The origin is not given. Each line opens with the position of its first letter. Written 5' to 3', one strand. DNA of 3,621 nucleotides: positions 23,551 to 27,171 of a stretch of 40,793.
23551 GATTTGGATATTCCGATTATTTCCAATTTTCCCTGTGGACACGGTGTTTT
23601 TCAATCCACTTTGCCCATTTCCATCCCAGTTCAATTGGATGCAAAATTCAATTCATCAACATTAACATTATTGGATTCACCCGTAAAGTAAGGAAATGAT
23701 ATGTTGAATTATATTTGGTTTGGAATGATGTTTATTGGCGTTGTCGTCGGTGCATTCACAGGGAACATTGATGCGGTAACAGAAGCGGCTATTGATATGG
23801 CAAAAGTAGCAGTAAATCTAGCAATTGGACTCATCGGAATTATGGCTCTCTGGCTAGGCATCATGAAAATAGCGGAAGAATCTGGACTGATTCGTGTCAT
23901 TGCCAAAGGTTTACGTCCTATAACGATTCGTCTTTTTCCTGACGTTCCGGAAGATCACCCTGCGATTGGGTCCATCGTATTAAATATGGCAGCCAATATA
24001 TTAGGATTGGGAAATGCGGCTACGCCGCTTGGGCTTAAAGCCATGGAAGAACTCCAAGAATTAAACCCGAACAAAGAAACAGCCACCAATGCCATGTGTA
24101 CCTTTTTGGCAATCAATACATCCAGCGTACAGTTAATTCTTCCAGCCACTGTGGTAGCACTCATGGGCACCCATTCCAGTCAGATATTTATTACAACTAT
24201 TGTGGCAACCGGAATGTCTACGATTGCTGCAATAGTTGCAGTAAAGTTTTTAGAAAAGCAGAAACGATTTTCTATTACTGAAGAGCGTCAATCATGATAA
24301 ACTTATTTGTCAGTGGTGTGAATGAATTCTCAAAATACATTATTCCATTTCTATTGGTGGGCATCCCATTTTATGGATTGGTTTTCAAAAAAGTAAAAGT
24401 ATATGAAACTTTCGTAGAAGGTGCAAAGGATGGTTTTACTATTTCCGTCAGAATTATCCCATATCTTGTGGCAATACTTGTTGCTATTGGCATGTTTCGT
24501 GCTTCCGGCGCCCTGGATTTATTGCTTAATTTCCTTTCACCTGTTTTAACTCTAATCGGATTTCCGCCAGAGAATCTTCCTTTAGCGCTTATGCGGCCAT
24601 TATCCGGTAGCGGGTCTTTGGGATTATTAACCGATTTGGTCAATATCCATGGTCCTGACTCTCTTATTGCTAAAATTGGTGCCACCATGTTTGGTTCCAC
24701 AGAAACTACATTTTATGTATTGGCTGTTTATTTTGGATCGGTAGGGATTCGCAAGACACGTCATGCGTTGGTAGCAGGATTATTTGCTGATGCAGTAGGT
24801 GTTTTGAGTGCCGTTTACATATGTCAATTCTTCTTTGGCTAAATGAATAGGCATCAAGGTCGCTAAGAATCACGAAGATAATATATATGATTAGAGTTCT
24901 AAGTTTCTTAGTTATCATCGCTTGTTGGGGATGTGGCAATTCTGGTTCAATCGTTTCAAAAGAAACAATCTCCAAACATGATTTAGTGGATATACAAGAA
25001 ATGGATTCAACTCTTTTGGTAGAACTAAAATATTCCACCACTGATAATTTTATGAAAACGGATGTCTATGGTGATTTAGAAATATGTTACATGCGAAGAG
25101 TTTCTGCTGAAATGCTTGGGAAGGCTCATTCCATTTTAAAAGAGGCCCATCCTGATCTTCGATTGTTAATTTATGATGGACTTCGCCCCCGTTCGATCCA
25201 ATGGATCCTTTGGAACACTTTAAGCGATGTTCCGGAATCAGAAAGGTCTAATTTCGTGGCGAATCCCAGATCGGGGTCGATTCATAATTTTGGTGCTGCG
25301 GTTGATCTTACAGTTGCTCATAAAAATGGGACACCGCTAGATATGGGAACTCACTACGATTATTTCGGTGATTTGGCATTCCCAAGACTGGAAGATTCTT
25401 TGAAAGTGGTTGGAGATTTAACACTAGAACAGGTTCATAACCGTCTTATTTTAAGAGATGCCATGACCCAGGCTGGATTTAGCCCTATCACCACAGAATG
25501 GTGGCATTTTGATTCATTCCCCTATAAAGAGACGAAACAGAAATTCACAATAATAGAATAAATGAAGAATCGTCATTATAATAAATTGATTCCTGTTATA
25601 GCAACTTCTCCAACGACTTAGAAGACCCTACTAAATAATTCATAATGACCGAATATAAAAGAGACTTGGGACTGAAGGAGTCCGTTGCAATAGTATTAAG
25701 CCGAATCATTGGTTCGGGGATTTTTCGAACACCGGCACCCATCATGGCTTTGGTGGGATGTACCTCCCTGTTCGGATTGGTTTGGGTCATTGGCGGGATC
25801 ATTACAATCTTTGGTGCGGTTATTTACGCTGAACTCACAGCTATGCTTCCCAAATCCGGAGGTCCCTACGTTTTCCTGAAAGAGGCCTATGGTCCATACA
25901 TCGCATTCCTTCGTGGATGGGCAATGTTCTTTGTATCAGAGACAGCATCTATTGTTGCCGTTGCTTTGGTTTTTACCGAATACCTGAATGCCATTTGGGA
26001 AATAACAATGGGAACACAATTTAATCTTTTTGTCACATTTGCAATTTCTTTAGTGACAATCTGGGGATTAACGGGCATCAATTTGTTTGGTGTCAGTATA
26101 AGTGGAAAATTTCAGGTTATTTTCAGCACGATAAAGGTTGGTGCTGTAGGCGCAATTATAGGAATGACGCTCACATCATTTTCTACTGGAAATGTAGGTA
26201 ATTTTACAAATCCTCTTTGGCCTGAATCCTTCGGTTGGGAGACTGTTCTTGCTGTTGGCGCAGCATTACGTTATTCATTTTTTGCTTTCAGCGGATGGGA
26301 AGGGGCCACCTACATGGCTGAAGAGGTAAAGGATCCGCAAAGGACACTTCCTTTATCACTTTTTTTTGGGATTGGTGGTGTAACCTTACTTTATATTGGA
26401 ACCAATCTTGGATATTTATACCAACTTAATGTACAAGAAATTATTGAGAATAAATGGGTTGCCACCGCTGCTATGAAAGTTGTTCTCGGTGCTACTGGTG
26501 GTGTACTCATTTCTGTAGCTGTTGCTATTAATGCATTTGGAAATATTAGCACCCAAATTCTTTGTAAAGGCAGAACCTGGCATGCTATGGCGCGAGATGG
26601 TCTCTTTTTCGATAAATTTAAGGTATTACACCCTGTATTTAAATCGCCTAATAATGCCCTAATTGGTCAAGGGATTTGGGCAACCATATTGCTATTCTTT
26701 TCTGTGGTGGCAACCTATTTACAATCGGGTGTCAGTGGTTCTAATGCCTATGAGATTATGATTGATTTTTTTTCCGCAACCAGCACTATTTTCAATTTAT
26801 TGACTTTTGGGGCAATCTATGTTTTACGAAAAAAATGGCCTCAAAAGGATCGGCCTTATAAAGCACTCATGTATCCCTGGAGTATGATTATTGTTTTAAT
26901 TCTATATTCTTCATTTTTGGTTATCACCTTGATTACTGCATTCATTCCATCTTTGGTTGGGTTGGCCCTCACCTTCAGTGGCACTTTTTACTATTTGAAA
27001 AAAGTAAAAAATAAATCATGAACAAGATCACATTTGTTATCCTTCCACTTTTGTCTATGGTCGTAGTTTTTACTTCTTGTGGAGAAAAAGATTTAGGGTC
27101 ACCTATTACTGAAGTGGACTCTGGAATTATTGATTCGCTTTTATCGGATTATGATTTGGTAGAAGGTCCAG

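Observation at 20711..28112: Eight-gene, tightly coupled operon that reads as a stem-peptide disassembly line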

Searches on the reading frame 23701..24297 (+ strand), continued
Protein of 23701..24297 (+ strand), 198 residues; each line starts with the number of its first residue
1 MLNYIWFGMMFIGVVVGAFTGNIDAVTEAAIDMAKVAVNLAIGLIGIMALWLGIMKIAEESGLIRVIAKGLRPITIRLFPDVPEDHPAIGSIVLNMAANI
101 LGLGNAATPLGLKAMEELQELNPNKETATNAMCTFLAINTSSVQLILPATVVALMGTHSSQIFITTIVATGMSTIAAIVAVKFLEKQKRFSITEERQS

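Call 76: search_protein_families(library=pfam, proteins=[L084:5471-6226:+, L084:6462-8849:-, L084:11150-12172:-, L084:12636-13280:+, L071:6074-7519:-, L071:7789-8892:+, L071:9036-9476:+, L071:11465-12802:+, L071:12830-14926:+, L071:4823-5938:+], max_evalue=0.00001)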
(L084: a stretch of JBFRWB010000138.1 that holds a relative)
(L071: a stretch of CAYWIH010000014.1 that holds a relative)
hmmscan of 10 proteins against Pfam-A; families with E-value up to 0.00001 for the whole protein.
L084:5471-6226:+ (251 aa): 2 families
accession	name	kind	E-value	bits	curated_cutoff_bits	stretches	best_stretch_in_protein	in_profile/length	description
PF00072.30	Response_reg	-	3.9e-28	98.3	30.2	1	4-116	1-111/111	Response regulator receiver domain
PF00486.34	Trans_reg_C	-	1.5e-26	92.7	26.2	1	154-229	2-77/77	Transcriptional regulatory protein, C terminal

L084:6462-8849:- (795 aa): 1 family
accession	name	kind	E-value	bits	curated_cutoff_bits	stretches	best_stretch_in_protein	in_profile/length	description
PF05860.19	TPS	-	3e-56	191.6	33.5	1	24-265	1-240/252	TPS secretion domain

L084:11150-12172:- (340 aa): 1 family
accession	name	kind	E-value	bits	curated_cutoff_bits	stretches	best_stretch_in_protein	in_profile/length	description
PF03781.23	FGE-sulfatase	-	4.5e-79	266.2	23.3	1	48-338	4-254/255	Sulfatase-modifying factor enzyme 1-like domain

L084:12636-13280:+ (214 aa): 1 family
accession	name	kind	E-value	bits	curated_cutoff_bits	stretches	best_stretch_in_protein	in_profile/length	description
PF07589.16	PEP-CTERM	-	4.7e-06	26.9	20.7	1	190-214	1-24/24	PEP-CTERM motif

L071:6074-7519:- (481 aa): 5 families
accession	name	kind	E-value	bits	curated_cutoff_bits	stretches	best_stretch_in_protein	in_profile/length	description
PF01406.26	tRNA-synt_1e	-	2.9e-134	447.6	27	1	17-318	3-300/301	tRNA synthetases class I (C) catalytic domain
PF09334.17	tRNA-synt_1g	-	1.9e-14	53.7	20.1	1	36-148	13-126/391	tRNA synthetases class I (M)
PF09190.17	DALR_2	-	1.1e-09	39.1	22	1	354-415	1-55/57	DALR domain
PF01921.24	tRNA-synt_1f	-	5.3e-06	26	27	0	264-329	275-340/360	tRNA synthetases class I (K)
PF23493.1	CysS_C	-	6.6e-06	26.6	23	0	433-474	6-47/51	Cysteinyl-tRNA ligase anticodon binding domain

L071:7789-8892:+ (367 aa): 2 families
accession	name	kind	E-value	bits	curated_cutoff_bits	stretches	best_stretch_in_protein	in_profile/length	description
PF02492.25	cobW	-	1.8e-57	194.3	20.7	1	22-195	1-175/180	CobW/HypB/UreG, nucleotide-binding domain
PF07683.19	CobW_C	-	6.2e-24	84.1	22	1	265-352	1-93/94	Cobalamin synthesis protein cobW C-terminal domain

L071:9036-9476:+ (146 aa): 1 family
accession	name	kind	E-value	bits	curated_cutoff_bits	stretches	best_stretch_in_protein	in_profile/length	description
PF02580.21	Tyr_Deacylase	-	4.1e-58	196.2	25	1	2-145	1-144/144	D-Tyr-tRNA(Tyr) deacylase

L071:11465-12802:+ (445 aa): 0 families

L071:12830-14926:+ (698 aa): 6 families
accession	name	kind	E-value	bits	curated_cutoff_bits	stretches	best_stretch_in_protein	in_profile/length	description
PF00990.26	GGDEF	-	1.2e-48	165.4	23.8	1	535-691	1-159/161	Diguanylate cyclase, GGDEF domain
PF13426.13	PAS_9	-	1.2e-16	61.3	27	1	418-523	2-103/103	PAS domain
PF08448.16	PAS_4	-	8.3e-13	49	23.1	1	273-376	7-109/110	PAS fold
PF00989.32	PAS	-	1.5e-12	48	22.6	1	407-511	1-103/113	PAS fold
PF13188.13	PAS_8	-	1e-10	41.6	21.8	0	407-452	1-46/65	PAS domain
PF08447.18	PAS_3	-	5.8e-06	26.9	25.6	0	431-517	3-88/89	PAS fold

L071:4823-5938:+ (371 aa): 1 family
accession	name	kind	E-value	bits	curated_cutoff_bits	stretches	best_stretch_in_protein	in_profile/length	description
PF13354.11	Beta-lactamase2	-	2.1e-19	70.1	22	1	116-213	9-105/214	Beta-lactamase enzyme family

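Call 78: search_protein_families(library=pfam, proteins=[L055:8456-9976:+, L055:7037-8455:+, L055:5526-7016:+], max_evalue=0.001)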
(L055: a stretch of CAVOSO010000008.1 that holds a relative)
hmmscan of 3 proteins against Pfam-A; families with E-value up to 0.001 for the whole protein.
L055:8456-9976:+ (506 aa): 3 families
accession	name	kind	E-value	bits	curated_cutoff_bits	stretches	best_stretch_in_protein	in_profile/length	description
PF02016.21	Peptidase_S66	-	8.6e-37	126.4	25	1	210-326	1-121/121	LD-carboxypeptidase N-terminal domain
PF17676.7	Peptidase_S66C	-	7.1e-32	111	23.7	1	373-487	1-118/120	LD-carboxypeptidase C-terminal domain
PF00117.34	GATase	-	1.9e-21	77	22.8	1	48-189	40-187/190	Glutamine amidotransferase class-I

L055:7037-8455:+ (472 aa): 2 families
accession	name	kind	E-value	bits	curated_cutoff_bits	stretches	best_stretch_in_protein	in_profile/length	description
PF12913.13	SH3_6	-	2.4e-13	49.9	27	1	172-214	11-53/53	SH3 domain (SH3b1 type)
PF00877.26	NLPC_P60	-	3e-11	43.7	23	1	333-424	1-80/105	NlpC/P60 family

L055:5526-7016:+ (496 aa): 3 families
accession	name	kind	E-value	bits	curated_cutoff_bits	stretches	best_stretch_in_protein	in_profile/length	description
PF13378.12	MR_MLE_C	-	2.4e-52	178.2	29.4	1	269-480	2-214/219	Enolase C-terminal domain-like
PF02746.21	MR_MLE_N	-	1.3e-15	58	22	1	138-249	11-117/117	Mandelate racemase / muconate lactonizing enzyme, N-terminal domain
PF07476.17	MAAL_C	-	2.8e-06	27.1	27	1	361-439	138-217/249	Methylaspartate ammonia-lyase C-terminus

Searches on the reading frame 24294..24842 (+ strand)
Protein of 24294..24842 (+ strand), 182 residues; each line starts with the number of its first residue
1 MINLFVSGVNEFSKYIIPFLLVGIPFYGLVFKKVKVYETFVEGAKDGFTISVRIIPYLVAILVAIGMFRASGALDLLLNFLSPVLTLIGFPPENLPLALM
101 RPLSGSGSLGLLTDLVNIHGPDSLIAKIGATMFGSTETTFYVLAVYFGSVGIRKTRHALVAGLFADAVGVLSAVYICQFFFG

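Call 3: search_protein_families(library=pfam, proteins=[window:24294-24842:+])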
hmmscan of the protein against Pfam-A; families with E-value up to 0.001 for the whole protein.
window:24294-24842:+ (182 aa): 1 family
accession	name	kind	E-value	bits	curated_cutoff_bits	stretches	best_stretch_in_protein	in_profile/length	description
PF07670.19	Gate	-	3e-13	50.6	29.6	1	52-152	2-103/104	Nucleoside recognition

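Call 4: search_protein_families(library=ncbifam, proteins=[window:24294-24842:+])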
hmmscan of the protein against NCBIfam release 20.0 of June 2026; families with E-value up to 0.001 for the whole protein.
window:24294-24842:+ (182 aa): 1 family
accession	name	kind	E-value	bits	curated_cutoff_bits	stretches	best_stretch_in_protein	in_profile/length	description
NF007811.0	PRK10519.1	equivalog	1e-11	44.6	111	1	32-117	7-93/155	hypothetical protein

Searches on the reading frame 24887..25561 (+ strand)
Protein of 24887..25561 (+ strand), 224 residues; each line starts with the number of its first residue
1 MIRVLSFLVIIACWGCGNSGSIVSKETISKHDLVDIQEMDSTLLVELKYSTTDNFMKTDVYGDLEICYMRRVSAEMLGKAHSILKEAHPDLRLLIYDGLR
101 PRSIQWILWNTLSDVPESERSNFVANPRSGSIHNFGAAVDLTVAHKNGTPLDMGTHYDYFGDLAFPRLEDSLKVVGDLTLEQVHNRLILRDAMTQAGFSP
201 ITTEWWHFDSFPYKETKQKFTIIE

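Call 3: search_protein_families(library=pfam, proteins=[window:24887-25561:+])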
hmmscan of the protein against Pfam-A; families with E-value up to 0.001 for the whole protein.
window:24887-25561:+ (224 aa): 1 family
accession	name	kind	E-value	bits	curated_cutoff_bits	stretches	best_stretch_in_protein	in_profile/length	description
PF01427.22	Peptidase_M15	-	9.6e-24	84.7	27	1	31-210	3-184/199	D-ala-D-ala dipeptidase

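Call 4: search_protein_families(library=ncbifam, proteins=[window:24887-25561:+])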
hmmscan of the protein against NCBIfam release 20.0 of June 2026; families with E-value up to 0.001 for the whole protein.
window:24887-25561:+ (224 aa): 3 families
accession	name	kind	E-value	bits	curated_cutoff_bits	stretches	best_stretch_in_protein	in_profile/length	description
NF007557.0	PRK10178.1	equivalog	1.1e-36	126.3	176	1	29-209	3-167/188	D-alanyl-D-alanine dipeptidase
NF033115.1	dipept_VanX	equivalog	3.3e-14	53.2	320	1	32-221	2-198/199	D-Ala-D-Ala dipeptidase VanX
NF000380.1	vanXY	equivalog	1.6e-05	24.5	250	1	77-208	37-154/179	D,D-carboxypeptidase/D,D-dipeptidase VanXY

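Call 37: search_solved_structures(query=window:24887-25561:+, max_evalue=0.001, show_alignments=2)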
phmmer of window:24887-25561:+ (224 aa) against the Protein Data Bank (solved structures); distinct sequences matched with E-value up to 0.001: 1.
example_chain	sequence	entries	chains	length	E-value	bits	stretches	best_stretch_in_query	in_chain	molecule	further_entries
1r44_A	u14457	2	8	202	3.4e-09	40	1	46-209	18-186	D-alanyl-D-alanine dipeptidase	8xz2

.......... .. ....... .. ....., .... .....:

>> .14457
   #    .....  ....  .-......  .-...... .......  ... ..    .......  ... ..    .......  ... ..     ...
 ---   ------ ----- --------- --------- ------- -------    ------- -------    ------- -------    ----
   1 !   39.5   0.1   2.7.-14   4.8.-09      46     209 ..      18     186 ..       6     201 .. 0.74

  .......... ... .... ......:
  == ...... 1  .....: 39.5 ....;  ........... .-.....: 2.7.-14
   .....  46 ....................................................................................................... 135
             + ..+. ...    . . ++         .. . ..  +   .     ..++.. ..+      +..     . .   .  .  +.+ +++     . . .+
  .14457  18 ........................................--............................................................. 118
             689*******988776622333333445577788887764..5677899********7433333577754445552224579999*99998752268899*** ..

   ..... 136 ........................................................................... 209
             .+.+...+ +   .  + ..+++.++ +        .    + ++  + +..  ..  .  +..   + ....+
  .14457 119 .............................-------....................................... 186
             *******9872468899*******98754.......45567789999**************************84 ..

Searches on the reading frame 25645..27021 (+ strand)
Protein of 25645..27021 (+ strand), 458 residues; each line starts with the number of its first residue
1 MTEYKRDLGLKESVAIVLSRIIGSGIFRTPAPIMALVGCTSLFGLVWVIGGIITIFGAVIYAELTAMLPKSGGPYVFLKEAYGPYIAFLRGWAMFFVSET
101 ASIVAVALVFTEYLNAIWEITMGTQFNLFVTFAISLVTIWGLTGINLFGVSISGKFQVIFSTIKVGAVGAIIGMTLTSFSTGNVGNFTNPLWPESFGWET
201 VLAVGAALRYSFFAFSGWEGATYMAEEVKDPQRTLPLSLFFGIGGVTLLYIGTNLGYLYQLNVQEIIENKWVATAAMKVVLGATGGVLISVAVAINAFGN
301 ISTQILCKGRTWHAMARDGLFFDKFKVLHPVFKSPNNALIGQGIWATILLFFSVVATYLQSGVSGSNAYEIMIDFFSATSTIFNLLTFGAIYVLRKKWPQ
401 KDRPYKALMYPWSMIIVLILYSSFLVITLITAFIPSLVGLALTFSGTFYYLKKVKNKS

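Call 3: search_protein_families(library=pfam, proteins=[window:25645-27021:+])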
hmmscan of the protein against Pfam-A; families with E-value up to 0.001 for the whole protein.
window:25645-27021:+ (458 aa): 2 families
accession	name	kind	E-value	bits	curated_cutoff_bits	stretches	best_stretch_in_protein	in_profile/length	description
PF13520.12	AA_permease_2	-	9.2e-54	183.4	27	1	8-431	1-406/427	Amino acid permease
PF00324.27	AA_permease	-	1.3e-29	103.6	24.6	1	15-436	4-428/470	Amino acid permease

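Call 4: search_protein_families(library=ncbifam, proteins=[window:25645-27021:+])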
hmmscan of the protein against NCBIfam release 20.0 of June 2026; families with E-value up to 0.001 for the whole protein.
window:25645-27021:+ (458 aa): 15 families
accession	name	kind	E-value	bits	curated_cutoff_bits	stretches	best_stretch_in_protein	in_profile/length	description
TIGR00911.1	2A0308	subfamily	2e-59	201.4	701.8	1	4-443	44-463/505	L-type amino acid transporter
TIGR00909.1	2A0306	subfamily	4.5e-46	157.6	556.8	1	5-451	2-427/429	amino acid transporter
NF008466.1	PRK11357.1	equivalog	4.6e-34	118.1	800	1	3-447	5-432/446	fructoselysine/psicoselysine transporter FrlA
TIGR00905.1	2A0302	subfamily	8.2e-29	100.7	409.05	1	1-455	1-437/473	basic amino acid/polyamine antiporter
NF053761.1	BrChAATpBcaP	equivalog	9.5e-27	94.1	690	1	4-446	20-447/460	branched-chain amino acid transporter BcaP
TIGR00908.1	2A0305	equivalog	2e-22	79.7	381.75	1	44-450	41-425/442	ethanolamine permease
NF007929.0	PRK10644.1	equivalog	2.1e-22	79.4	574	1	8-356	10-344/445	arginine/agmatine antiporter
NF008245.0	PRK11021.1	equivalog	1e-20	74.1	284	1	1-377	1-359/419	L-methionine/branched-chain amino acid transporter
TIGR00906.1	2A0303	subfamily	1.1e-16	60.3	681.7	1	4-352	29-398/602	cationic amino acid transport permease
TIGR03813.2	Gln_GABA_anti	equivalog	6e-13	48.6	650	1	34-436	26-425/479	glutamine/gamma-aminobutyrate antiporter GadC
NF007938.0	PRK10655.1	equivalog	1e-12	48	409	1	4-425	4-401/438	putrescine-ornithine antiporter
NF040513.1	antiport_TyrP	equivalog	9.5e-12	44.3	630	1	31-436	24-426/465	tyrosine-tyramine antiporter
NF007754.0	PRK10435.1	equivalog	5.6e-10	38.8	585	1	6-350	5-334/443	cadaverine/lysine antiporter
NF011623.0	PRK15049.1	equivalog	3.8e-09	35.9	773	1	4-379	26-388/499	L-asparagine permease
NF053662.1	Glu_GABA_anti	equivalog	3.7e-08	32.8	640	1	30-435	20-412/468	glutamate/gamma-aminobutyrate antiporter GadC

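Call 65: search_protein_families(library=ncbifam, proteins=[window:25645-27021:+], max_evalue=1e-8)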
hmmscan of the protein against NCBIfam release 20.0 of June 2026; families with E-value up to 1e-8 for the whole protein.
window:25645-27021:+ (458 aa): 14 families
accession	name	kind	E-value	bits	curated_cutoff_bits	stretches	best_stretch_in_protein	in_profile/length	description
TIGR00911.1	2A0308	subfamily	2e-59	201.4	701.8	1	4-443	44-463/505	L-type amino acid transporter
TIGR00909.1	2A0306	subfamily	4.5e-46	157.6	556.8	1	5-451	2-427/429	amino acid transporter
NF008466.1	PRK11357.1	equivalog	4.6e-34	118.1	800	1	3-447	5-432/446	fructoselysine/psicoselysine transporter FrlA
TIGR00905.1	2A0302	subfamily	8.2e-29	100.7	409.05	1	1-455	1-437/473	basic amino acid/polyamine antiporter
NF053761.1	BrChAATpBcaP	equivalog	9.5e-27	94.1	690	1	4-446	20-447/460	branched-chain amino acid transporter BcaP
TIGR00908.1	2A0305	equivalog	2e-22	79.7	381.75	1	44-450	41-425/442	ethanolamine permease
NF007929.0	PRK10644.1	equivalog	2.1e-22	79.4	574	1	8-356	10-344/445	arginine/agmatine antiporter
NF008245.0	PRK11021.1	equivalog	1e-20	74.1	284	1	1-377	1-359/419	L-methionine/branched-chain amino acid transporter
TIGR00906.1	2A0303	subfamily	1.1e-16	60.3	681.7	1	4-352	29-398/602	cationic amino acid transport permease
TIGR03813.2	Gln_GABA_anti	equivalog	6e-13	48.6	650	1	34-436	26-425/479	glutamine/gamma-aminobutyrate antiporter GadC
NF007938.0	PRK10655.1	equivalog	1e-12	48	409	1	4-425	4-401/438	putrescine-ornithine antiporter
NF040513.1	antiport_TyrP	equivalog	9.5e-12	44.3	630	1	31-436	24-426/465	tyrosine-tyramine antiporter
NF007754.0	PRK10435.1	equivalog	5.6e-10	38.8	585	1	6-350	5-334/443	cadaverine/lysine antiporter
NF011623.0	PRK15049.1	equivalog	3.8e-09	35.9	773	1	4-379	26-388/499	L-asparagine permease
